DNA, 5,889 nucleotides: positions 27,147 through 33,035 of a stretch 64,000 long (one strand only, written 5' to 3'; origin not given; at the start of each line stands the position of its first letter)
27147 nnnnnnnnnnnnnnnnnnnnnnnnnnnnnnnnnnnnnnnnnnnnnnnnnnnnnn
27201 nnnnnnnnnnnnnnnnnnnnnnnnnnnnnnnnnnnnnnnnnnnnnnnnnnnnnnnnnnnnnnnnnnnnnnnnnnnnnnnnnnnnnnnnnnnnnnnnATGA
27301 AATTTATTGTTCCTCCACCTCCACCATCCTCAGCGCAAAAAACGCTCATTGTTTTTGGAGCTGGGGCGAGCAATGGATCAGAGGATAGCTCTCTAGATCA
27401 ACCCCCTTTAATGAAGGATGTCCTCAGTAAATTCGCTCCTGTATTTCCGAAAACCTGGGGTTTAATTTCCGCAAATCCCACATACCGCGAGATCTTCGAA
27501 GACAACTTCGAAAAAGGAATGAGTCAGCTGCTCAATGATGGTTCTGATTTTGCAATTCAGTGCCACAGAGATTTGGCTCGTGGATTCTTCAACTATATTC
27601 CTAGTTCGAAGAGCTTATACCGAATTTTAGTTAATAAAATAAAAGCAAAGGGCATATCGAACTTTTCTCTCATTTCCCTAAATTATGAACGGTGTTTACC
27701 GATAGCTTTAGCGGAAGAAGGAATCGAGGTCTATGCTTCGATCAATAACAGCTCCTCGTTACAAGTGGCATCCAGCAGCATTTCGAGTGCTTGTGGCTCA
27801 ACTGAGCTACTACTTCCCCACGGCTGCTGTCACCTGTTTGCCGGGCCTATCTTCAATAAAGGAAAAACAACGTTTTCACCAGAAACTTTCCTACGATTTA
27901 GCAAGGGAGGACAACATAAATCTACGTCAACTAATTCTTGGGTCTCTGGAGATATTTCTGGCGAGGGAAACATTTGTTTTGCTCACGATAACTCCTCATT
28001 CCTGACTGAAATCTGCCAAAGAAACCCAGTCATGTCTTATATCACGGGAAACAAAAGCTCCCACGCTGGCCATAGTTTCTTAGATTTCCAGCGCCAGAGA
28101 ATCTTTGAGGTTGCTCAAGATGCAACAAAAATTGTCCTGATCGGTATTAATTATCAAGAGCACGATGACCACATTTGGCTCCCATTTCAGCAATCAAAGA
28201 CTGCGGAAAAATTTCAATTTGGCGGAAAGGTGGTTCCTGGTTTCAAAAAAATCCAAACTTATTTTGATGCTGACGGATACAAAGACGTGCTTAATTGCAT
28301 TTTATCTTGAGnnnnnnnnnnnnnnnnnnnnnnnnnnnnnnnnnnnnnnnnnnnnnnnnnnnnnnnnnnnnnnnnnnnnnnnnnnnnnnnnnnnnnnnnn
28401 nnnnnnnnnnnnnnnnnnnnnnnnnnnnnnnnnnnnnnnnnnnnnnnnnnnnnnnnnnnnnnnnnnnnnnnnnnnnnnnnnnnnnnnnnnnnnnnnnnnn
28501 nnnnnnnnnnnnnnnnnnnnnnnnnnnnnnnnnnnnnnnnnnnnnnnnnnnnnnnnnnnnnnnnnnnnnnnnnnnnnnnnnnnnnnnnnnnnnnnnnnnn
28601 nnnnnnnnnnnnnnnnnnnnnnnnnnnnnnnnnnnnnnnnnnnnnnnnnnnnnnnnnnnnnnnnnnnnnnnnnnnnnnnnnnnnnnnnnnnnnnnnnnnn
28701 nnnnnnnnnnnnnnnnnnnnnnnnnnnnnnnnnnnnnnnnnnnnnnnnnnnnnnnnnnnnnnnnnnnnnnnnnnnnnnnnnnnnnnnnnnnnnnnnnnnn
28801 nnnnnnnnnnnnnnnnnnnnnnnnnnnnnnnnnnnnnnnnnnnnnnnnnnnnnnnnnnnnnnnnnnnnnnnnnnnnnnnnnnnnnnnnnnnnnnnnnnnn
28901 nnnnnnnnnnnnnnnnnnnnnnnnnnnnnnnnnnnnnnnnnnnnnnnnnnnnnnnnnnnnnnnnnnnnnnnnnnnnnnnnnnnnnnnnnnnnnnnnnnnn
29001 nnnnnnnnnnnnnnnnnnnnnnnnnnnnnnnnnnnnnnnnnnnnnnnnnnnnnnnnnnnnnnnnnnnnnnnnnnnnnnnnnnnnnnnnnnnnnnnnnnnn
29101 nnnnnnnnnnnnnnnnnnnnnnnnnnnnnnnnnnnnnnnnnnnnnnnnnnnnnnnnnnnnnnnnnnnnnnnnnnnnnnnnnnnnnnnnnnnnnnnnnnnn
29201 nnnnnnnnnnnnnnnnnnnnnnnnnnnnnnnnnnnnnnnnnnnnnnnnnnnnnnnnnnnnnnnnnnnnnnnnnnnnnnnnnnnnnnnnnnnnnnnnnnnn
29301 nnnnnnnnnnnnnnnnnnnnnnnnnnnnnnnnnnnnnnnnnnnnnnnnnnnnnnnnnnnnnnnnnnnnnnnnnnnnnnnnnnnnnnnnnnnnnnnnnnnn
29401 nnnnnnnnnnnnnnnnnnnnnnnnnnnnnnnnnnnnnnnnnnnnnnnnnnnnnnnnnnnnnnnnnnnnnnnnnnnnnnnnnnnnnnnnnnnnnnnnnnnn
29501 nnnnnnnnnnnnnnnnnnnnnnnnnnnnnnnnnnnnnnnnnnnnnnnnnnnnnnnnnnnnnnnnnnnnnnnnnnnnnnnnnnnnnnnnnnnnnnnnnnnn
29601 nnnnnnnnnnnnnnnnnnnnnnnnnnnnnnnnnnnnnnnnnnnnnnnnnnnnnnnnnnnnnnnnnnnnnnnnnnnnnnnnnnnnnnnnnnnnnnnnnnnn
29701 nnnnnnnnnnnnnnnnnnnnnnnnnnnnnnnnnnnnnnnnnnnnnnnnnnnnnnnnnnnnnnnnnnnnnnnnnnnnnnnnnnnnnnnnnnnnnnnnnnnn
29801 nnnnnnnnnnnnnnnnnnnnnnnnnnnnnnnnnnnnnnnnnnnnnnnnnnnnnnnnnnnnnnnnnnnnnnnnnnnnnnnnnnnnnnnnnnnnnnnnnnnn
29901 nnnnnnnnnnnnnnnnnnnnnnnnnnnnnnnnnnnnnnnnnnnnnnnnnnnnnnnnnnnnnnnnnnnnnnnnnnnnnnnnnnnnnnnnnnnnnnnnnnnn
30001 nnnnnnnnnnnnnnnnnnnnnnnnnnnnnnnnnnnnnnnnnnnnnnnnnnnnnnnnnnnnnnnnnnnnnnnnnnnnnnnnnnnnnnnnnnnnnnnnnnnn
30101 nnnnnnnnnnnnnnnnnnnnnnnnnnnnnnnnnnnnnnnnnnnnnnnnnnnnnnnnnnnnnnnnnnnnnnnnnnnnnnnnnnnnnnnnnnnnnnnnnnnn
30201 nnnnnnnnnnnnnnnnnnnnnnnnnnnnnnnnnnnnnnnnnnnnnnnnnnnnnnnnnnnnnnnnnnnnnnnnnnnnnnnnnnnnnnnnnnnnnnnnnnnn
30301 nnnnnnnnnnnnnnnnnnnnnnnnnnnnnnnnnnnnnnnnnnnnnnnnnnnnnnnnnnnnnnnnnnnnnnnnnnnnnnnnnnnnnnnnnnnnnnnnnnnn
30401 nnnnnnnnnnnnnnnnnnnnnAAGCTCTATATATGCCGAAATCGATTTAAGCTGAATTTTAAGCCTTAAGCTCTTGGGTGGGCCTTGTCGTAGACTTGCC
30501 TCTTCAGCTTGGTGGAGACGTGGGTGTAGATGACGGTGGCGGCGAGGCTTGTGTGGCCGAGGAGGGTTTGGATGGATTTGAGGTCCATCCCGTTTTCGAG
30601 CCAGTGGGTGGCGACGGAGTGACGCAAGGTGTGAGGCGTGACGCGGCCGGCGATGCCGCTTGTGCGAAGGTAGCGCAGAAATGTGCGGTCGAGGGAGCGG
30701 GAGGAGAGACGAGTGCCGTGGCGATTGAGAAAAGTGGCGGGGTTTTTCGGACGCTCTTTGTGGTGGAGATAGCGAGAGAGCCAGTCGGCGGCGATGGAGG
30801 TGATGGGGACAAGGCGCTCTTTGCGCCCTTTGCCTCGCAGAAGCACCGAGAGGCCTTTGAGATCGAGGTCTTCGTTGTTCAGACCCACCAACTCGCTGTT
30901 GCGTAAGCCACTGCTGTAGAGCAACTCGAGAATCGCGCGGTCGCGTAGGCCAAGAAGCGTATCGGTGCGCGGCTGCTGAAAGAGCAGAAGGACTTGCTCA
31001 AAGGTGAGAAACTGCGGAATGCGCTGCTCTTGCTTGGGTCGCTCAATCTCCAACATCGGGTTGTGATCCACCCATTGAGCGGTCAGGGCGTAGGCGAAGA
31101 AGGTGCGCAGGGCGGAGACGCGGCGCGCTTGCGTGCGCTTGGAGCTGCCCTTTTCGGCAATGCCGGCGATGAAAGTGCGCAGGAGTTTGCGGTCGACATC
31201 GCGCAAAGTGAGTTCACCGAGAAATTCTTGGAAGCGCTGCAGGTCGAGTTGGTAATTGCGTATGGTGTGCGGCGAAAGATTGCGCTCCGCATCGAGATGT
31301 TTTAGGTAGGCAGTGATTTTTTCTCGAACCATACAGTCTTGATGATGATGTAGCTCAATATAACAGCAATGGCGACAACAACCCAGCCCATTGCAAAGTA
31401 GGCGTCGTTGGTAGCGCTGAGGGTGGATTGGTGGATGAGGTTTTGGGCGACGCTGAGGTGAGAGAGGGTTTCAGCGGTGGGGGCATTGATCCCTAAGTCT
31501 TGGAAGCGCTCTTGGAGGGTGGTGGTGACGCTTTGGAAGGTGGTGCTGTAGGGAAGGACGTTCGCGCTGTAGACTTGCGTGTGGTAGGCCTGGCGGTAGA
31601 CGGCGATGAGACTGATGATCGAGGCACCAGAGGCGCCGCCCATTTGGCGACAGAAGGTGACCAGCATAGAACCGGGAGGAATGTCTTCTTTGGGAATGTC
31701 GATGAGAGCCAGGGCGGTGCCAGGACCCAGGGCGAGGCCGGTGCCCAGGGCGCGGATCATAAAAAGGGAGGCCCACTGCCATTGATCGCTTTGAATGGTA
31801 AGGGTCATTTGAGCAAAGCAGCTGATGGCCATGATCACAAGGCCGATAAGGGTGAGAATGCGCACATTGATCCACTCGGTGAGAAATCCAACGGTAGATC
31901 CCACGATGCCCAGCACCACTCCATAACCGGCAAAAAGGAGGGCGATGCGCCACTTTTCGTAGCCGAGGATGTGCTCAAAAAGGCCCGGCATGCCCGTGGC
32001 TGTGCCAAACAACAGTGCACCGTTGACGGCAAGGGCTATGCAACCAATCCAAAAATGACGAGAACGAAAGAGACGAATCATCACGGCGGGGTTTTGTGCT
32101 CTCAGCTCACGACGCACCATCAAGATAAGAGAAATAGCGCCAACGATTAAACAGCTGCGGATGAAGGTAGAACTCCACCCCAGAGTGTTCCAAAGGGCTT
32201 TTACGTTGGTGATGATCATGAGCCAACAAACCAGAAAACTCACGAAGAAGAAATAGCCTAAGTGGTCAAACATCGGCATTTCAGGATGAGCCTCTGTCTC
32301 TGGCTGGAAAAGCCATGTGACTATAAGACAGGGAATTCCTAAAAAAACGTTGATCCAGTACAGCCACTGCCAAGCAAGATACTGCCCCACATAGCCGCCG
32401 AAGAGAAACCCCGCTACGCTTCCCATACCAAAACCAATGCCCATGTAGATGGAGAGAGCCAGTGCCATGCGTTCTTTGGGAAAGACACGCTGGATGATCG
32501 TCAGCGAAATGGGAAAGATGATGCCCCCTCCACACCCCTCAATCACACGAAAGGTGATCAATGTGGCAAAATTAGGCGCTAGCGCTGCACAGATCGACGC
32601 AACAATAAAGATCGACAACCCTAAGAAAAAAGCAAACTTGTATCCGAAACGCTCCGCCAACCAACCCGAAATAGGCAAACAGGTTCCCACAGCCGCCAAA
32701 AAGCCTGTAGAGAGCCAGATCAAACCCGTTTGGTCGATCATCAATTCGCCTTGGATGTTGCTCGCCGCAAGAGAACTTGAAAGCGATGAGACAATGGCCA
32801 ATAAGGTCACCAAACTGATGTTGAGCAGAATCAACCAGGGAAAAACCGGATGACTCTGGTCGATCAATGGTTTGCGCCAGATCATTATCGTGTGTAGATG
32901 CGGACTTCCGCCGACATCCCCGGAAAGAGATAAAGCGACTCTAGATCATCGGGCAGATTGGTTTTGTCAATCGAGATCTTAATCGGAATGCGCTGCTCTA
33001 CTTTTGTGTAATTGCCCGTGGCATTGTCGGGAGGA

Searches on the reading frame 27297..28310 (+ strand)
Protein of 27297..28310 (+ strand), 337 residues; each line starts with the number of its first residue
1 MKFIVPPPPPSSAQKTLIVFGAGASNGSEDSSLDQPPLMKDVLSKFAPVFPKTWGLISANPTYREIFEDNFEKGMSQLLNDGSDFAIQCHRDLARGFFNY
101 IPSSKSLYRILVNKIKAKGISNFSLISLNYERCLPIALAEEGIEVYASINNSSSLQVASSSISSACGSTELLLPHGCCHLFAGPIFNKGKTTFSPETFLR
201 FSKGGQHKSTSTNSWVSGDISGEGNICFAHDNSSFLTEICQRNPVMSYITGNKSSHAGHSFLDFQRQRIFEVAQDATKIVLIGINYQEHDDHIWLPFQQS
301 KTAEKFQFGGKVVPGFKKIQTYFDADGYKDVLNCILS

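Call 3: search_protein_families(library=pfam, proteins=[window:27297-28310:+], max_evalue=0.01)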
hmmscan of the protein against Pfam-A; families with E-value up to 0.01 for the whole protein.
window:27297-28310:+ (337 aa): 0 families

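Call 4: search_protein_families(library=ncbifam, proteins=[window:27297-28310:+], max_evalue=0.01)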
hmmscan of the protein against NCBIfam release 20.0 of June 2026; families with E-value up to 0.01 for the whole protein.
window:27297-28310:+ (337 aa): 0 families

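Call 50: search_protein_families(library=padloc, proteins=[window:27297-28310:+], max_evalue=0.1)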
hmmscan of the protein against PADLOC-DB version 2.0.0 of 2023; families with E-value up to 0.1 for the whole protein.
window:27297-28310:+ (337 aa): 0 families

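Call 51: search_protein_families(library=pfam, proteins=[window:27297-28310:+], max_evalue=10)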
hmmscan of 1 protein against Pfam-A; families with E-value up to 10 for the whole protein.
window:27297-28310:+ (337 aa): 0 families

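Call 64: predict_structure(protein=window:27297-28310:+)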
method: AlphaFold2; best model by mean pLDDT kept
length: 337 residues; sequences in the alignment: 1
mean_pLDDT: 32.7   pTM: 0.22
mean pLDDT of the five models: 32.7, 31.4, 30.9, 30.4, 30.0
residues with pLDDT >= 90: 0; 70-90: 0; 50-70: 0; < 50: 337
segments of 3 or more residues with pLDDT < 50: 1-337
pLDDT, mean of each block of 10 residues (from residue 1): 31 41 35 40 41 38 39 47 40 38 31 27 28 25 25 25 24 26 27 28 25 24 27 36 30 24 29 38 37 39 38 36 37 36
secondary structure, 60 per line:
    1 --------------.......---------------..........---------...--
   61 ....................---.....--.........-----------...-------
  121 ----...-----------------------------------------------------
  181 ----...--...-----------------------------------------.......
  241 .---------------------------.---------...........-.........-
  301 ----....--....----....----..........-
elements in order: E15-21 H37-46 E56-58 H61-80 E84-88 H91-99 E111-113 E125-127 E185-187 E190-192 H234-241 E279-286 E291-299 E305-308 E311-314 H319-322 H327-336

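Call 70: search_protein_representatives(protein=window:27297-28310:+)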
Query: 337 residues. Proteins with E-value up to 0.001 (for the whole library): 497; up to 1e-10: 128; up to 1e-30: 3. The best 150 are listed.
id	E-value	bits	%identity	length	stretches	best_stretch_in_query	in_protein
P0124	1.3e-54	202.1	100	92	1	246-337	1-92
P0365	1.3e-32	129.8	40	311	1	16-300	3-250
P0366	7.5e-32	127.2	33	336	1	16-336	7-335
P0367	1.7e-30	122.8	38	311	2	15-183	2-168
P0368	4.9e-28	114.7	35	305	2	15-194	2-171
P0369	9.5e-28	113.8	40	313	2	16-183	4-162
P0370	7.8e-27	110.8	39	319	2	16-192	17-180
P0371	9.7e-27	110.4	36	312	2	15-213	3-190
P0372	2.1e-26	109.3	35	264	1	17-301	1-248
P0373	4.1e-26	108.4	37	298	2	15-182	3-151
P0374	8.2e-26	107.4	35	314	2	17-184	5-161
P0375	2.0e-25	106.1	36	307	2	13-185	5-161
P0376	5.3e-25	104.7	35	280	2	15-183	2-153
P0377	5.5e-25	104.7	35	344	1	14-301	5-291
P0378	6.1e-25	104.5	37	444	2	6-185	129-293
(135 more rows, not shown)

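Call 72: search_protein_families(library=pfam, alignment_id=A3, max_evalue=0.01)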
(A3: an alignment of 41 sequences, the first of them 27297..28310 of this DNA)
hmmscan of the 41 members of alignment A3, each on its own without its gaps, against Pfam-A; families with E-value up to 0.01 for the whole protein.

A. member 1, window:27297-28310:+ (337 aa): 0 families

B. families by the number of members that match (of 41 scanned): 2 families
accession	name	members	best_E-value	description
PF13289.12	SIR2_2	4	1.2e-05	SIR2-like domain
PF14253.11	AbiH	2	1.1e-05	Bacteriophage abortive infection AbiH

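Call 81: predict_structure(alignment_id=A3)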
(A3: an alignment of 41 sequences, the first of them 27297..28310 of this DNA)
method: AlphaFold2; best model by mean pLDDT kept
length: 337 residues; sequences in the alignment: 41
mean_pLDDT: 85.8   pTM: 0.84
mean pLDDT of the five models: 85.8, 85.6, 84.1, 83.2, 80.9
residues with pLDDT >= 90: 231; 70-90: 47; 50-70: 38; < 50: 21
segments of 3 or more residues with pLDDT < 50: 1-4, 206-220
pLDDT, mean of each block of 10 residues (from residue 1): 49 85 92 94 98 98 97 95 91 98 95 91 94 96 91 82 78 97 63 59 51 41 79 95 94 90 95 95 93 93 91 90 75 90
secondary structure, 60 per line:
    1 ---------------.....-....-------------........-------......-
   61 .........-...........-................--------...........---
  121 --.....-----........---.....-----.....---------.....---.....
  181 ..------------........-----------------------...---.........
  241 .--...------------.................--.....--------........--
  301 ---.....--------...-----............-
elements in order: E16-20 H22-25 H39-46 H54-59 H61-69 H71-81 H83-98 H107-117 E123-127 H133-140 E144-148 E154-158 E168-172 E176-182 H195-202 E226-228 H232-241 E244-246 H259-275 E278-282 H291-298 E304-308 E317-319 H325-336

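Call 83: fold_search(model_id=the predicted structure, library=pdb)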
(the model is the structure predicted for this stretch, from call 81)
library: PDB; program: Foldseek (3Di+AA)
matches with E <= 10: 482; with E <= 0.001: 72
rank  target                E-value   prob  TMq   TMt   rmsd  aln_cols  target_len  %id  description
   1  8uae_F                8.4e-08  1.00  0.49  0.43  11.3       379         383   13  E. coli Sir2_HerA complex (12:6) with ATPgamaS (released 2023-12-27)
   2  8sub_J                1.1e-07  1.00  0.49  0.42  11.3       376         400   13  E. coli SIR2-HerA complex (dodecamer SIR2 pentamer HerA) (released 2023-12-27)
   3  8sub_I                1.4e-07  1.00  0.41  0.36  12.1       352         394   14  E. coli SIR2-HerA complex (dodecamer SIR2 pentamer HerA) (released 2023-12-27)
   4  8sub_B                2.9e-07  1.00  0.47  0.40  11.4       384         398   12  E. coli SIR2-HerA complex (dodecamer SIR2 pentamer HerA) (released 2023-12-27)
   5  8sub_A                3.5e-07  1.00  0.45  0.39  10.7       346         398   13  E. coli SIR2-HerA complex (dodecamer SIR2 pentamer HerA) (released 2023-12-27)
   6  8su9_D                5.2e-07  1.00  0.53  0.45   7.7       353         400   13  E. coli SIR2-HerA complex (hexamer HerA bound with dodecamer Sir2) (released 2024-03-27)
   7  8uae_B                6.3e-07  1.00  0.47  0.42  10.5       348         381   12  E. coli Sir2_HerA complex (12:6) with ATPgamaS (released 2023-12-27)
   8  8suw_B                9.4e-07  1.00  0.48  0.42  11.2       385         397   14  E. coli SIR2-HerA complex (dodecamer SIR2 bound 4 protomers of HerA) (released 2024-03-27)
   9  8wld_R                1.3e-06  1.00  0.50  0.49   8.8       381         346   10  Cryo-EM structure of SIR2/HerA antiphage complex (released 2024-09-11)
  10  8yhx_R                1.9e-06  1.00  0.49  0.43   6.8       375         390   12  Cryo-EM structure of the trimeric HerA (released 2024-11-06)
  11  8yhx_J                6.2e-06  1.00  0.44  0.36  10.6       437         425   11  Cryo-EM structure of the trimeric HerA (released 2024-11-06)
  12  8wld_E                6.6e-06  1.00  0.49  0.48   8.3       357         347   12  Cryo-EM structure of SIR2/HerA antiphage complex (released 2024-09-11)
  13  8wld_P                1.2e-05  1.00  0.43  0.43   8.8       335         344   12  Cryo-EM structure of SIR2/HerA antiphage complex (released 2024-09-11)
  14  8wld_J                1.3e-05  1.00  0.49  0.49   7.2       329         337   12  Cryo-EM structure of SIR2/HerA antiphage complex (released 2024-09-11)
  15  3pdh_A                2.2e-05  1.00  0.39  0.53  10.5       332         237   12  Structure of Sir2Tm bound to a propionylated peptide (released 2011-01-19)
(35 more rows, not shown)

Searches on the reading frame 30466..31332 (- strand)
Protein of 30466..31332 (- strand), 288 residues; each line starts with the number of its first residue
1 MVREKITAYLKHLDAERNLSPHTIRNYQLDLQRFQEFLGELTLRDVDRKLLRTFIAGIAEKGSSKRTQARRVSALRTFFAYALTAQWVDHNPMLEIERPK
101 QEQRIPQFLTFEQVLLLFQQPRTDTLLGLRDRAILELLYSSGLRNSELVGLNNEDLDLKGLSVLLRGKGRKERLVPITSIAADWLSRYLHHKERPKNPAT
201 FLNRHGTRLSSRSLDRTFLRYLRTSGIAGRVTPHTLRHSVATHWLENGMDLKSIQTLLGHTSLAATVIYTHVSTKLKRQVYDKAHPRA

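Call 3: search_protein_families(library=pfam, proteins=[window:30466-31332:-], max_evalue=0.01)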
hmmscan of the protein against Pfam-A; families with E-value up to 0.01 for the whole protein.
window:30466-31332:- (288 aa): 4 families
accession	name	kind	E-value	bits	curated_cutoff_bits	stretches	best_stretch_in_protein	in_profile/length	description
PF00589.27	Phage_integrase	-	4.5e-44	150.7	27.1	1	108-274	2-170/172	Phage integrase family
PF02899.23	Phage_int_SAM_1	-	1.4e-20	73.8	22.3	1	6-84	1-81/83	Phage integrase, N-terminal SAM-like domain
PF13102.12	Phage_int_SAM_5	-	7.3e-11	42.7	22.3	1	14-92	11-92/98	Phage integrase SAM-like domain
PF13495.12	Phage_int_SAM_4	-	5.5e-08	33.5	27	1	15-87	11-83/85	Phage integrase, N-terminal SAM-like domain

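Call 4: search_protein_families(library=ncbifam, proteins=[window:30466-31332:-], max_evalue=0.01)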
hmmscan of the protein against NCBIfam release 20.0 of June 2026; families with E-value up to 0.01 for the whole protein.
window:30466-31332:- (288 aa): 13 families
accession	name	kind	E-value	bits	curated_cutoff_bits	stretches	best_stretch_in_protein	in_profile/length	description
TIGR02224.1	recomb_XerC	equivalog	1.6e-93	313.3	335.15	1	8-288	2-293/295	tyrosine recombinase XerC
TIGR02225.1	recomb_XerD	equivalog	5.3e-87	291.8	329.6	1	8-288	2-290/290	site-specific tyrosine recombinase XerD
NF001399.0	PRK00283.1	subfamily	7.8e-83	278.1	279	1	3-288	6-299/300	tyrosine recombinase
NF040815.2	recomb_XerA_Arch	equivalog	6.1e-64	216.1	220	1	8-281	2-263/263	site-specific tyrosine recombinase/integron integrase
NF002331.0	PRK01287.1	subfamily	3e-55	187.7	371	1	3-286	27-326/365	site-specific tyrosine recombinase XerC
TIGR02249.1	integrase_gron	subfamily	1.3e-35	123.3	265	2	200-279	230-307/315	integron integrase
NF003462.0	PRK05084.1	equivalog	4.7e-31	107.8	267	1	130-284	196-356/360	tyrosine recombinase XerS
NF011946.0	PRK15417.1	equivalog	7.8e-23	81.2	435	2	187-273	232-316/337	integron integrase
NF007371.0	PRK09871.1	subfamily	1.1e-14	54.4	222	1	108-272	6-174/198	tyrosine-type DNA invertase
NF007370.0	PRK09870.1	subfamily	1.4e-12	47.7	221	1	102-285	6-192/200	tyrosine-type DNA invertase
NF002685.0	PRK02436.1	equivalog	7.4e-11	42.3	178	1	5-263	4-237/245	site-specific tyrosine recombinase XerD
NF040693.1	recomb_GmtY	equivalog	3.8e-07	29.7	340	1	186-274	337-434/441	gamma-mobile-trio recombinase GmtY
NF047926.1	integrase_GmtZ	equivalog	0.00013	20.1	600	1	225-285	422-483/784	gamma-mobile-trio integrase GmtZ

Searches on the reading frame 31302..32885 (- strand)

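Call 3: search_protein_families(library=pfam, proteins=[window:31302-32885:-], max_evalue=0.01)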
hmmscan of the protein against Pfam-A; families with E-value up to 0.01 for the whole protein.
window:31302-32885:- (527 aa): 2 families
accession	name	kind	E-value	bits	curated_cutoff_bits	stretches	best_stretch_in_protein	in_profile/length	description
PF07690.21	MFS_1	-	7.6e-37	127.5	33.4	1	27-420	5-346/347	Major Facilitator Superfamily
PF12832.13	MFS_1_like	-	4.6e-05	23.1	25.2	1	59-176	248-371/373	MFS_1 like family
